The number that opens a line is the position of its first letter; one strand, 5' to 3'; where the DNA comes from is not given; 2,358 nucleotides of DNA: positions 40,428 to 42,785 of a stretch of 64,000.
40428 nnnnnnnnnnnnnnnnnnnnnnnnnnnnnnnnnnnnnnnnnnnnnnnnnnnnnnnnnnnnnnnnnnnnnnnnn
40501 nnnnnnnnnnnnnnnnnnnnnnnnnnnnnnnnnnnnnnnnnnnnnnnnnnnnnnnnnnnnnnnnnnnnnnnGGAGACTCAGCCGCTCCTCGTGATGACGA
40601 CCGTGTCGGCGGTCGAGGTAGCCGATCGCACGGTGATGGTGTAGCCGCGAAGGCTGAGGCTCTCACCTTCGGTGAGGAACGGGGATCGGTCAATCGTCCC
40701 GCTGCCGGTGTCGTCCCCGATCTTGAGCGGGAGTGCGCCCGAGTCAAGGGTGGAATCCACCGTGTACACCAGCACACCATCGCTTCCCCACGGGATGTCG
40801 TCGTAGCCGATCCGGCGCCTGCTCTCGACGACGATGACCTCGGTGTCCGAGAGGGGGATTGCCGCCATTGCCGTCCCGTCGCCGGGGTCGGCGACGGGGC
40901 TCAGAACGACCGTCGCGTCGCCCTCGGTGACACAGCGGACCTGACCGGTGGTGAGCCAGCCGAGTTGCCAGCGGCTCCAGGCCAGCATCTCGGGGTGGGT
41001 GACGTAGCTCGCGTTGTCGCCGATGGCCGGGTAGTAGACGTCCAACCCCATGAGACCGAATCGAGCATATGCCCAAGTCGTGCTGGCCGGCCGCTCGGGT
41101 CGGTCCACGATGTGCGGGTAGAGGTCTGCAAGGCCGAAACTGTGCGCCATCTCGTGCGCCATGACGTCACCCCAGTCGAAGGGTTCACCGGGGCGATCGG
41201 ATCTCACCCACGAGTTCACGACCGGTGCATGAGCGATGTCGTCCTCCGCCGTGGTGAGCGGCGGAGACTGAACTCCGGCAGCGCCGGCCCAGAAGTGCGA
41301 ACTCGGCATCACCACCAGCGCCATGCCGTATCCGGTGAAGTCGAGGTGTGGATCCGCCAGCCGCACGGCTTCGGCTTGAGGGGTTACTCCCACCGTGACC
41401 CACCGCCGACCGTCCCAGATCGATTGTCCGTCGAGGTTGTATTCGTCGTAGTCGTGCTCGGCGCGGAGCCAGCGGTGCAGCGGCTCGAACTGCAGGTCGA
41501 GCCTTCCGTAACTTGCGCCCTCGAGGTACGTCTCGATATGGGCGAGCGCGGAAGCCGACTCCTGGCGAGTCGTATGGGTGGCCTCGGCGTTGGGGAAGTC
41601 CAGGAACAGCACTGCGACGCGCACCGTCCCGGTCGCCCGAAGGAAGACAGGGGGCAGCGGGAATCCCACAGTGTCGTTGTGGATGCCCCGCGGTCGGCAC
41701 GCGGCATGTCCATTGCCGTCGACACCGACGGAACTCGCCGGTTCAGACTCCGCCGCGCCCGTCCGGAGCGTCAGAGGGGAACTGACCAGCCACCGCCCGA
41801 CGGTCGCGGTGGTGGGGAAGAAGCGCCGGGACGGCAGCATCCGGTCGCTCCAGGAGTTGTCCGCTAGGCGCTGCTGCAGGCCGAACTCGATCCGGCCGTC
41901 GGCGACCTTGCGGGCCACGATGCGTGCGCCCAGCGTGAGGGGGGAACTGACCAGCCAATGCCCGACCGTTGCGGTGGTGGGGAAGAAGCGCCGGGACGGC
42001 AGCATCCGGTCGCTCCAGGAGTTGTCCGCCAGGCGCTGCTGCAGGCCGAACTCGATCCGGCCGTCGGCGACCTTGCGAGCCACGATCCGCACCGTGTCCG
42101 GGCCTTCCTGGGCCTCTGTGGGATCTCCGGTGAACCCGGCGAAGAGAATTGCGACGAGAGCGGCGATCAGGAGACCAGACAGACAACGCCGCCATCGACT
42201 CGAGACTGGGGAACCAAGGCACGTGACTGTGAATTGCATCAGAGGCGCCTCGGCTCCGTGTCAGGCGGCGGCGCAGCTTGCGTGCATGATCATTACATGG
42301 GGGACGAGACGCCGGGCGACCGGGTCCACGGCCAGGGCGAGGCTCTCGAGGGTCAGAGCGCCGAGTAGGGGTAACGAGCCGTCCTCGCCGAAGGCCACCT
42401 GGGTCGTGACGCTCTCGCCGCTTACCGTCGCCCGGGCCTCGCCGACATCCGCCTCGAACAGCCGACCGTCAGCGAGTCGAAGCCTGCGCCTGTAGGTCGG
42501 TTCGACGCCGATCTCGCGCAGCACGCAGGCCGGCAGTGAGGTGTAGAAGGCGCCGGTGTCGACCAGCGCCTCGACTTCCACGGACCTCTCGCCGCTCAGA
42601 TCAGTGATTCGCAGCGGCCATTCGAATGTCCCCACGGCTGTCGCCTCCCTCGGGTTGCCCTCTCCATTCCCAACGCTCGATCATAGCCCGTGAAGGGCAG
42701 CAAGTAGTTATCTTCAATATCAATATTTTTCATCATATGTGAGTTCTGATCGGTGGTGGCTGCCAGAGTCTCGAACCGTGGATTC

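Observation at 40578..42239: M6 metalloprotease carrying two near-identical copies of an unrecognised 53-aa module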

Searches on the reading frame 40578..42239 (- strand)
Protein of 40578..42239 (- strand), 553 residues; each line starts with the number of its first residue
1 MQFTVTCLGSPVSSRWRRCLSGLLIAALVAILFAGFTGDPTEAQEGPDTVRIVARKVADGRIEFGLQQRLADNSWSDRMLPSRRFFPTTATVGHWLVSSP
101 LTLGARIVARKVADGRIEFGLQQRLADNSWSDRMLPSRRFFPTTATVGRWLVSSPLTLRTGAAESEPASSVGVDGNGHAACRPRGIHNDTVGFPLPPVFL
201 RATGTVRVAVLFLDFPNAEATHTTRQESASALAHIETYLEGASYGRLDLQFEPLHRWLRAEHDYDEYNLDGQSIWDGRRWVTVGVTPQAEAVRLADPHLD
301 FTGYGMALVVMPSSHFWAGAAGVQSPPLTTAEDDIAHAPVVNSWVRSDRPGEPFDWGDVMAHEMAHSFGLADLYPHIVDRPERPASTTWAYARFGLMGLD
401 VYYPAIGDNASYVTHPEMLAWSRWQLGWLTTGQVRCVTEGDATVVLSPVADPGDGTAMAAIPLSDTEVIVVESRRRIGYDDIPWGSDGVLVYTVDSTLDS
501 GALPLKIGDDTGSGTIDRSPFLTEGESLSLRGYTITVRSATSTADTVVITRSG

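Call 3: search_protein_families(library=pfam, proteins=[window:40578-42239:-], max_evalue=1)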
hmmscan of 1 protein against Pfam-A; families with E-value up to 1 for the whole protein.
window:40578-42239:- (553 aa): 0 families

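Call 4: search_protein_families(library=ncbifam, proteins=[window:40578-42239:-], max_evalue=1)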
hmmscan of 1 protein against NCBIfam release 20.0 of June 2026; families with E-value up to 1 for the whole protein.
window:40578-42239:- (553 aa): 3 families
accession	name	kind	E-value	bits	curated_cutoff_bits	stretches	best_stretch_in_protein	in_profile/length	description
TIGR03296.1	M6dom_TIGR03296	domain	7.2e-16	58.9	110.8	1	211-492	2-285/286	M6 family metalloprotease domain-containing protein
NF010690.0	PRK14090.1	equivalog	0.0044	15.4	1047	1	441-520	372-451/601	phosphoribosylformylglycinamidine synthase subunit PurL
NF052323.1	T9SSA_dep_M6i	equivalog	0.0074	14.3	600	1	413-476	296-356/1043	T9SS-dependent M6-like inactivated metalloprotease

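Call 46: search_solved_structures(query=window:40578-42239:-, max_evalue=1, show_alignments=1)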
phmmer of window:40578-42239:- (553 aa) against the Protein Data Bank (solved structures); distinct sequences matched with E-value up to 1: 8.
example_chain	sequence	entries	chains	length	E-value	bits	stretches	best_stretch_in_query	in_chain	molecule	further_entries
5hxl_A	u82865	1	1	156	0.12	14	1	122-193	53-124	dynein light chain Tctex-1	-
5hyc_A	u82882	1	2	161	0.13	13.9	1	122-193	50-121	Uncharacterized protein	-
9x6q_A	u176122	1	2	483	0.58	11.8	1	296-366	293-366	Nucleoprotein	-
2hru_A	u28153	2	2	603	0.63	11.6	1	442-520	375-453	Phosphoribosylformylglycinamidine synthase II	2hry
2hs0_A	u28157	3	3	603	0.64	11.6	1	442-520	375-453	Phosphoribosylformylglycinamidine synthase II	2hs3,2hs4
1vk3_A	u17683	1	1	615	0.66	11.6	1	442-520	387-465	Phosphoribosylformylglycinamidine synthase II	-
3d54_A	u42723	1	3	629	0.68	11.5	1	442-520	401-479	Phosphoribosylformylglycinamidine synthase II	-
1wdi_A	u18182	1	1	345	0.94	11.1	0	100-218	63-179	hypothetical protein TT0907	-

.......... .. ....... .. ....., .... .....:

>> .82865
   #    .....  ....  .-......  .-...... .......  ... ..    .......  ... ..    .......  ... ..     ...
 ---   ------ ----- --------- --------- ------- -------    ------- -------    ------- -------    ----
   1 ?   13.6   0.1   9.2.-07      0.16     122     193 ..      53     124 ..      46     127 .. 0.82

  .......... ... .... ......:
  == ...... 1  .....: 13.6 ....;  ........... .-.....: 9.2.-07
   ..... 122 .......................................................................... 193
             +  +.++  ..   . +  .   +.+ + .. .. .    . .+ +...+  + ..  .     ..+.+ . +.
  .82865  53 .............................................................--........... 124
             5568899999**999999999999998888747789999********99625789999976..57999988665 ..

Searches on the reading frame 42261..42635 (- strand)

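Call 78: search_protein_families(library=pfam, proteins=[window:42261-42635:-], max_evalue=0.001)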
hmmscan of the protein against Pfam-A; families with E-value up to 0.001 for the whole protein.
window:42261-42635:- (124 aa): 2 families
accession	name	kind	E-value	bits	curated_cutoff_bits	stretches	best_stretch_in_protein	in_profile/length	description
PF13650.11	Asp_protease_2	-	7.8e-05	23.7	24.3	1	19-75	8-67/90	Aspartyl protease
PF13975.11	gag-asp_proteas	-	8.5e-05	23.5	28.2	1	20-77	9-69/92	gag-polyprotein putative aspartyl protease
